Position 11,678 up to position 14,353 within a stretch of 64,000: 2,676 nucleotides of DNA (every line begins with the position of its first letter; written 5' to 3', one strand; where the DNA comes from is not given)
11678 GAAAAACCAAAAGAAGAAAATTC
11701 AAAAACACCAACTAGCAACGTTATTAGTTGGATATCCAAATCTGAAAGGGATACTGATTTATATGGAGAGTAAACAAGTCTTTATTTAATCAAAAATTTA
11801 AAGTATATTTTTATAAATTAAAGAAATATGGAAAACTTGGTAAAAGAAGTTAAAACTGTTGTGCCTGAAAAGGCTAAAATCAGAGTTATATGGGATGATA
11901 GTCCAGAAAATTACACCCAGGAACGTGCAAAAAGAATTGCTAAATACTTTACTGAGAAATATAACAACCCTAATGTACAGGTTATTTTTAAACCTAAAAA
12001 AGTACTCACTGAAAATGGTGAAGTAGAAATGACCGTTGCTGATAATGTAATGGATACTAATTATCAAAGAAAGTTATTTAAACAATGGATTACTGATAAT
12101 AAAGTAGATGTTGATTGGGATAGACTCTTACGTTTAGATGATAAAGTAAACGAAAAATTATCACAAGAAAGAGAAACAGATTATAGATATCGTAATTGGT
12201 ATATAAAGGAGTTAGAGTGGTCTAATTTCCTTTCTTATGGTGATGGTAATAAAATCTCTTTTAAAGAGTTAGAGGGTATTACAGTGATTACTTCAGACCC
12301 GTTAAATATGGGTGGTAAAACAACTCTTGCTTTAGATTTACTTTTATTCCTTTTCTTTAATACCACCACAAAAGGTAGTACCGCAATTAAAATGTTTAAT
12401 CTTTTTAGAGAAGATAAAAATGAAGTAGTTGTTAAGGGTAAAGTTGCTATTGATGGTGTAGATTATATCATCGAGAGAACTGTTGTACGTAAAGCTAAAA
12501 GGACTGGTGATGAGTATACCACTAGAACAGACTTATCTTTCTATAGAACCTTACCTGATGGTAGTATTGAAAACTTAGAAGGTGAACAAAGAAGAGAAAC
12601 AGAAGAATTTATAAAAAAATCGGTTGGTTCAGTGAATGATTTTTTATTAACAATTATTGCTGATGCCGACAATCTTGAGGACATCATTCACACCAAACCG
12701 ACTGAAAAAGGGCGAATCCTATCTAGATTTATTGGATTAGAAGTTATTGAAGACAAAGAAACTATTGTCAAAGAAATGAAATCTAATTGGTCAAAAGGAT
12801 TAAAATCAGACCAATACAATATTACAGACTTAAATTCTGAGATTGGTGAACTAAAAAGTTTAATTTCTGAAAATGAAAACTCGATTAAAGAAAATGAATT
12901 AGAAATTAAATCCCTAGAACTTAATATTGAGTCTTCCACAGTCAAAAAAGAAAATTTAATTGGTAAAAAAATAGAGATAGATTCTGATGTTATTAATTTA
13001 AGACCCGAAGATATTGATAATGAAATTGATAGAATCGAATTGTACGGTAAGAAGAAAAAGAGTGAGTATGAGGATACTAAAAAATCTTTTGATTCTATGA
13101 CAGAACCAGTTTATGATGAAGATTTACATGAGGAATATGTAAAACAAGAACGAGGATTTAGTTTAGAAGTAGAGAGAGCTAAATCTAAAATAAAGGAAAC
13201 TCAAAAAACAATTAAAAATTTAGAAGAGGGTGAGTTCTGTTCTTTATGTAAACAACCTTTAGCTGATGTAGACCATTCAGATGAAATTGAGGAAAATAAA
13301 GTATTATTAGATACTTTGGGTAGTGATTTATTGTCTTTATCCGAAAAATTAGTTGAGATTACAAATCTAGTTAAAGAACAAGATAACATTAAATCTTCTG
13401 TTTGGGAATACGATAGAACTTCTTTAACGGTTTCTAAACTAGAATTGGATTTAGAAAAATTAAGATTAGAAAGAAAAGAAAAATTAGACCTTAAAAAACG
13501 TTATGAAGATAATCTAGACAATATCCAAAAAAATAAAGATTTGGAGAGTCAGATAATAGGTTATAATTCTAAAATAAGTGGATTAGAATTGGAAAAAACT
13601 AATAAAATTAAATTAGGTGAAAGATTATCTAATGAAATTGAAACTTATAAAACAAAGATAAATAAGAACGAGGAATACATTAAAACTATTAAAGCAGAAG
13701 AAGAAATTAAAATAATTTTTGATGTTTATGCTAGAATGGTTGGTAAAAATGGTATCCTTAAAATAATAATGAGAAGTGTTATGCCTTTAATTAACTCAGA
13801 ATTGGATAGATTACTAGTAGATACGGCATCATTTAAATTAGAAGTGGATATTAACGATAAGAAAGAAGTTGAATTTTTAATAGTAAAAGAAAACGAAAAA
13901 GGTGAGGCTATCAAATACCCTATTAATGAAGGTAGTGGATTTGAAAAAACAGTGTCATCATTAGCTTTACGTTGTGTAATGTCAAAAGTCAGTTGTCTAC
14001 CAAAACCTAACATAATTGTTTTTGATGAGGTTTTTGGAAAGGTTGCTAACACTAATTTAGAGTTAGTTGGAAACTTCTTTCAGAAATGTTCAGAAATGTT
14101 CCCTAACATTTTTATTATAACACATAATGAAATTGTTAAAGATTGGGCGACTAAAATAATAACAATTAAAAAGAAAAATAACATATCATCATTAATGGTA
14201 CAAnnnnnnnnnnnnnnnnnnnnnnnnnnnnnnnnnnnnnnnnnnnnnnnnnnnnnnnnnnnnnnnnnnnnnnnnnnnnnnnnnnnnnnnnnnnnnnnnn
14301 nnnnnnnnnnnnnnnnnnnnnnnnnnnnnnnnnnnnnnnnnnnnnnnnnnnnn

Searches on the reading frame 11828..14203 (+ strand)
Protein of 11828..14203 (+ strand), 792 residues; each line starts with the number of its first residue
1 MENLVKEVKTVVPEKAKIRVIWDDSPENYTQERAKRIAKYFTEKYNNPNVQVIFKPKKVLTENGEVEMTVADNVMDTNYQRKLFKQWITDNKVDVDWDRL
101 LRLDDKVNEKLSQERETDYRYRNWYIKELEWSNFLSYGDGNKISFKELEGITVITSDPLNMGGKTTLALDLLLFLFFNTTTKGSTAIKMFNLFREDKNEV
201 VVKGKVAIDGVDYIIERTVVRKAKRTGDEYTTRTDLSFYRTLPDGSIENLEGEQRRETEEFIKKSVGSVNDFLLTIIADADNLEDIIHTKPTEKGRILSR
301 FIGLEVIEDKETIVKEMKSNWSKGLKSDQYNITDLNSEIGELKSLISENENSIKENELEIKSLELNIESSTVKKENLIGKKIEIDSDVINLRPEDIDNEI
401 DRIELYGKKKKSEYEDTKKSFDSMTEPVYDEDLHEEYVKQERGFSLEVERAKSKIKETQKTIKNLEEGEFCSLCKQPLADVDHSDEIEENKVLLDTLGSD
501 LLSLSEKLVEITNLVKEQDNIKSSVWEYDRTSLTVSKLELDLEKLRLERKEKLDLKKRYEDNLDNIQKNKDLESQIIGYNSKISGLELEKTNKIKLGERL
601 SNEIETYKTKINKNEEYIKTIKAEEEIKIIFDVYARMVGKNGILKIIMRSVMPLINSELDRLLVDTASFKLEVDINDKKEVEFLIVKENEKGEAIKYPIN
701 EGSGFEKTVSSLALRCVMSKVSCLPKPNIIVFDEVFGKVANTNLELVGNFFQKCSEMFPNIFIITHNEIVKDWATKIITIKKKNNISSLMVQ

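Call 3: search_protein_families(library=pfam, proteins=[window:11828-14203:+], max_evalue=0.01)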
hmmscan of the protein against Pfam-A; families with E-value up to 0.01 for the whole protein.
window:11828-14203:+ (792 aa): 1 family
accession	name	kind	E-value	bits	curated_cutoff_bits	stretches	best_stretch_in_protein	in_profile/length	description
PF13558.12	SbcC_Walker_B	-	0.0017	19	27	1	682-752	11-89/90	SbcC/RAD50-like, Walker B motif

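Call 69: search_protein_families(library=padloc, proteins=[window:11828-14203:+], max_evalue=0.01)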
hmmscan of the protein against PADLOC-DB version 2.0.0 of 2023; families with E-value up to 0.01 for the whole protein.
window:11828-14203:+ (792 aa): 2 families
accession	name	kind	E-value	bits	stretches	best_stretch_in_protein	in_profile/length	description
PDLC03859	LmuB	-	6.8e-22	76.4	1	123-784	2-600/611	-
PDLC03865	LmuB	-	2.6e-06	23.9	1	306-640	369-697/1007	-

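Call 70: search_protein_families(library=phrogs, proteins=[window:11828-14203:+], max_evalue=0.001)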
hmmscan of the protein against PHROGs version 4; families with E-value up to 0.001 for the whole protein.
window:11828-14203:+ (792 aa): 2 families
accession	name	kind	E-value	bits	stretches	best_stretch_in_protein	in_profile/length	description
phrog_77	-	DNA, RNA and nucleotide metabolism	1.9e-43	150.1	1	53-789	236-952/967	SbcC-like subunit of palindrome specific endonuclease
phrog_35725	-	other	1.4e-11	43.8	2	113-377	431-707/1376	metallo-phosphoesterase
